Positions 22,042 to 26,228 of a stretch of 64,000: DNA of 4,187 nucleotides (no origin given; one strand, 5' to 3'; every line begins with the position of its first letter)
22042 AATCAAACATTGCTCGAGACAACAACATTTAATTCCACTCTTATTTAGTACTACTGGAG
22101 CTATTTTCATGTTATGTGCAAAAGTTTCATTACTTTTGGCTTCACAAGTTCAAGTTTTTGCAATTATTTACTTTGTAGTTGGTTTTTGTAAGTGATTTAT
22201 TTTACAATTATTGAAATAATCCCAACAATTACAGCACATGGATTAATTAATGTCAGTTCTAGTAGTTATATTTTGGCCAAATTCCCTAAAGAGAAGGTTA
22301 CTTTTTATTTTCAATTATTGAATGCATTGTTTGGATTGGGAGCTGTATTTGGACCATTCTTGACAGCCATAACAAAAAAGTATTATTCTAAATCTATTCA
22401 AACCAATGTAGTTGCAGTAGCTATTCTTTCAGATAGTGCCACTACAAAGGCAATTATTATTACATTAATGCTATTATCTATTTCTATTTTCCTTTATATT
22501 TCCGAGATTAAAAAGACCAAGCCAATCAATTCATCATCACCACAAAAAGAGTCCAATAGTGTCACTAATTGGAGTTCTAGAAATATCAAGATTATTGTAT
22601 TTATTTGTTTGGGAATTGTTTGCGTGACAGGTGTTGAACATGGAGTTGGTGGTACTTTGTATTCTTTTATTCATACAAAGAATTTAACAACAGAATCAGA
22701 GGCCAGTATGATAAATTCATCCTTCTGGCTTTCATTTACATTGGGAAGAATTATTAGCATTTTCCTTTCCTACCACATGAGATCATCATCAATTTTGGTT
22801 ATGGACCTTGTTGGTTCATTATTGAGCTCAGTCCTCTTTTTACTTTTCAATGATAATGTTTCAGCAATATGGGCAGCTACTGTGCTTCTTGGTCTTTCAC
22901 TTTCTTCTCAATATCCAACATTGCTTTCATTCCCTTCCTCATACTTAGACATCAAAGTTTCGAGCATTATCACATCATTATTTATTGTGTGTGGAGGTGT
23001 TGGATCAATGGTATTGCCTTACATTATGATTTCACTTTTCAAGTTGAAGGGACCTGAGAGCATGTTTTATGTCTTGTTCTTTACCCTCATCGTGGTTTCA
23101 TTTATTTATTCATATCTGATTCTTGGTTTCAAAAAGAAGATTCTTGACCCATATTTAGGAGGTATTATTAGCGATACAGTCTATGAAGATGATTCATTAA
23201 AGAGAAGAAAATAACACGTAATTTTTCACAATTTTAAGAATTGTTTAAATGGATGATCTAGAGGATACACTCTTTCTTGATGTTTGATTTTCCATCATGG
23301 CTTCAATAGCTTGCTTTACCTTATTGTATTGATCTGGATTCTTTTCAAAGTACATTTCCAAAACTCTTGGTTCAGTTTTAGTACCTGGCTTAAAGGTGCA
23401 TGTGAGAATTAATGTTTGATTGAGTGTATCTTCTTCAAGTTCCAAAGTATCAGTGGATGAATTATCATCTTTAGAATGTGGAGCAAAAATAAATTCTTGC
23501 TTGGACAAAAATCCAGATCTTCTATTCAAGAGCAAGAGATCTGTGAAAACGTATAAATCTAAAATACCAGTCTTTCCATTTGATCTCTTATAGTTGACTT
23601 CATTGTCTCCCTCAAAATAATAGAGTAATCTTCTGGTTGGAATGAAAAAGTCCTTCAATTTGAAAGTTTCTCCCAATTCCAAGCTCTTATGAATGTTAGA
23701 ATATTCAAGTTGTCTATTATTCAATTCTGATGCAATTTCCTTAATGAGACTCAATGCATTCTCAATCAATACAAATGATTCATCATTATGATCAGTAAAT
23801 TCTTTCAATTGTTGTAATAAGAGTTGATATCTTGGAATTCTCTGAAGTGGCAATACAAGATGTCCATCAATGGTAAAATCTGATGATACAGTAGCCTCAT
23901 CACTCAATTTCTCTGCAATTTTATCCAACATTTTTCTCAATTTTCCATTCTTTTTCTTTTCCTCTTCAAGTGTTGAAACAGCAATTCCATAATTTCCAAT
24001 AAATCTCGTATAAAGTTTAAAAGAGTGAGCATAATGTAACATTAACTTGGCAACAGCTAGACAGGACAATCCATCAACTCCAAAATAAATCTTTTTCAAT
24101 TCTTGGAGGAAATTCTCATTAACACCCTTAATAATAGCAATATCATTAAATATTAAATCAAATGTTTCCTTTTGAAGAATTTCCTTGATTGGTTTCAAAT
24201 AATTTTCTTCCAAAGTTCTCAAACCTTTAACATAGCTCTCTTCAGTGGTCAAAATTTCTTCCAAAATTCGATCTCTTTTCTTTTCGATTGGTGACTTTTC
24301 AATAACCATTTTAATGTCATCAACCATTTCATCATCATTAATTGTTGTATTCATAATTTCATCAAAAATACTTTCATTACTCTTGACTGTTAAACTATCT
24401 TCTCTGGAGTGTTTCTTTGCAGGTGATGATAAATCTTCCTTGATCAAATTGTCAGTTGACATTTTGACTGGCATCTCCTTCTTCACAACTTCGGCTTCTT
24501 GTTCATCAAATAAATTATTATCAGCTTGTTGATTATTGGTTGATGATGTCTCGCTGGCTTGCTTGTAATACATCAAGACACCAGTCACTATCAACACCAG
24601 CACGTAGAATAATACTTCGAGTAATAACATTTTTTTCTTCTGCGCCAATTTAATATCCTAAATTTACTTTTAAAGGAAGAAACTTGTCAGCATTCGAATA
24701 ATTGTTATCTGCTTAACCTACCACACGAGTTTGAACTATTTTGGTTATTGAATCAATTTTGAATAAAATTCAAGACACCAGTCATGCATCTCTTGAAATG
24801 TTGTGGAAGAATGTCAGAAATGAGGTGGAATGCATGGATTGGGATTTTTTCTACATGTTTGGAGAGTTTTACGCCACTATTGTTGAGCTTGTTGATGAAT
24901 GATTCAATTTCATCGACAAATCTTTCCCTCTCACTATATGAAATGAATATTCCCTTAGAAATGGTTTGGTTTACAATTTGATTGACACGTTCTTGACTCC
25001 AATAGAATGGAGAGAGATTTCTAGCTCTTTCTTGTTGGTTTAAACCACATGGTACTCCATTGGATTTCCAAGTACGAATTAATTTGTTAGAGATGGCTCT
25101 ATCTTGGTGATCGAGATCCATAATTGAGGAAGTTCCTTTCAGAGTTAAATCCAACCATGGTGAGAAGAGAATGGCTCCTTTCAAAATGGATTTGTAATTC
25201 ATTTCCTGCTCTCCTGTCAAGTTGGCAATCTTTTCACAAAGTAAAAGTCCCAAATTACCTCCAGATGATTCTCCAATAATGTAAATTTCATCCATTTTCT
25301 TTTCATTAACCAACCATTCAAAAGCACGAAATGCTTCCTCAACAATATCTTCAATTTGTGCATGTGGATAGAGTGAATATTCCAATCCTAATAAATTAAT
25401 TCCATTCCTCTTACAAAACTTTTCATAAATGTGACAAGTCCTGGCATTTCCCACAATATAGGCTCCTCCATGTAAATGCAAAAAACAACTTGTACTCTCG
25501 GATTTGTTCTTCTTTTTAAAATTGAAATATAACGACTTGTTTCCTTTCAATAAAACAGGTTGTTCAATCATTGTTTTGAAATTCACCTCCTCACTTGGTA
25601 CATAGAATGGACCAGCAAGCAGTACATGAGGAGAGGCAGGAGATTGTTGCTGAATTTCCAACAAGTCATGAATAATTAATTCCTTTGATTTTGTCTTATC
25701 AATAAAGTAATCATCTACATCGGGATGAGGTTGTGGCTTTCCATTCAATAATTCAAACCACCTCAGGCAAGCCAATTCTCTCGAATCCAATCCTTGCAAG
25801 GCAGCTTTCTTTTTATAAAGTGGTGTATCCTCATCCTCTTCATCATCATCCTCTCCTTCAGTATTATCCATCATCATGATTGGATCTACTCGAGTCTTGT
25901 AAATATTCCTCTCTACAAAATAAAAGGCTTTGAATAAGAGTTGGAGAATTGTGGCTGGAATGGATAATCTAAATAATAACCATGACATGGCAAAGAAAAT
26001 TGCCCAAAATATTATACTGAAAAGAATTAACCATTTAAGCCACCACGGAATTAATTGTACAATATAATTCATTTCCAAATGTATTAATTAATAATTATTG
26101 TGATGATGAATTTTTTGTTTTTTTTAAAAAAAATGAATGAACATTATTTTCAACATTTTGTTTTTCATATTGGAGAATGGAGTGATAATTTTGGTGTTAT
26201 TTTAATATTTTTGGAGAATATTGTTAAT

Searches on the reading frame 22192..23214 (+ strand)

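Call 68: search_protein_families(library=pfam, proteins=[window:22192-23214:+], max_evalue=0.0001)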
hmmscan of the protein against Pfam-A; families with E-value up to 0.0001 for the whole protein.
window:22192-23214:+ (340 aa): 1 family
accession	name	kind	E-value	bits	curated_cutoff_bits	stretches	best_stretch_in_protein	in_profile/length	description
PF07690.21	MFS_1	-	5e-16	59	33.4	2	15-276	98-347/347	Major Facilitator Superfamily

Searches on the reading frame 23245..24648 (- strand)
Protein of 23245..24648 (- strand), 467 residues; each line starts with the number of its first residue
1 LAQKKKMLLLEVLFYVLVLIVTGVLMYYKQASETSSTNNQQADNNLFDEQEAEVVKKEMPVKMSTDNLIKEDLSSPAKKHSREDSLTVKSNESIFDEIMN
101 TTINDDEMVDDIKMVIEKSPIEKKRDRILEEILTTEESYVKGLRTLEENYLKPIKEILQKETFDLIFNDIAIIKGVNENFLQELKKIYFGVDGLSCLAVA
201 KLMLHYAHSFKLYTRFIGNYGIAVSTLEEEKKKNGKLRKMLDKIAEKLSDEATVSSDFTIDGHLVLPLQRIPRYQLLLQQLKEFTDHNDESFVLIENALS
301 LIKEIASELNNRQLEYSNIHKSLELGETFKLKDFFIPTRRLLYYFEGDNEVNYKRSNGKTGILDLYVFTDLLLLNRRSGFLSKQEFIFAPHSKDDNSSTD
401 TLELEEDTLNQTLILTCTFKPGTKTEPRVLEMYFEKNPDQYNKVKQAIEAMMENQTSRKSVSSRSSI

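Call 68: search_protein_families(library=pfam, proteins=[window:23245-24648:-], max_evalue=0.0001)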
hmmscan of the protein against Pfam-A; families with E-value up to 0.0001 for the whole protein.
window:23245-24648:- (467 aa): 1 family
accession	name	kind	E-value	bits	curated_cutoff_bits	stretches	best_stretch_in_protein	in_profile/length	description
PF00621.25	RhoGEF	-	6.3e-33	114.9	27.6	1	128-310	1-180/180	RhoGEF domain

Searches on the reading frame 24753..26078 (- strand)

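Call 68: search_protein_families(library=pfam, proteins=[window:24753-26078:-], max_evalue=0.0001)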
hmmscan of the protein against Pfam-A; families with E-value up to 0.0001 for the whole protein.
window:24753-26078:- (441 aa): 3 families
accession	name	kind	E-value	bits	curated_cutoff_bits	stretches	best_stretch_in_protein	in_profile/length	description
PF07859.19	Abhydrolase_3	-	6.8e-20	72.2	25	1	200-418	2-209/210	alpha/beta hydrolase fold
PF10340.15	Say1_Mug180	-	3.2e-13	49.7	21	1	188-403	114-331/374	Steryl acetyl hydrolase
PF20434.5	BD-FAE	-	2.1e-06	27.8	26.8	1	189-285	6-111/215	BD-FAE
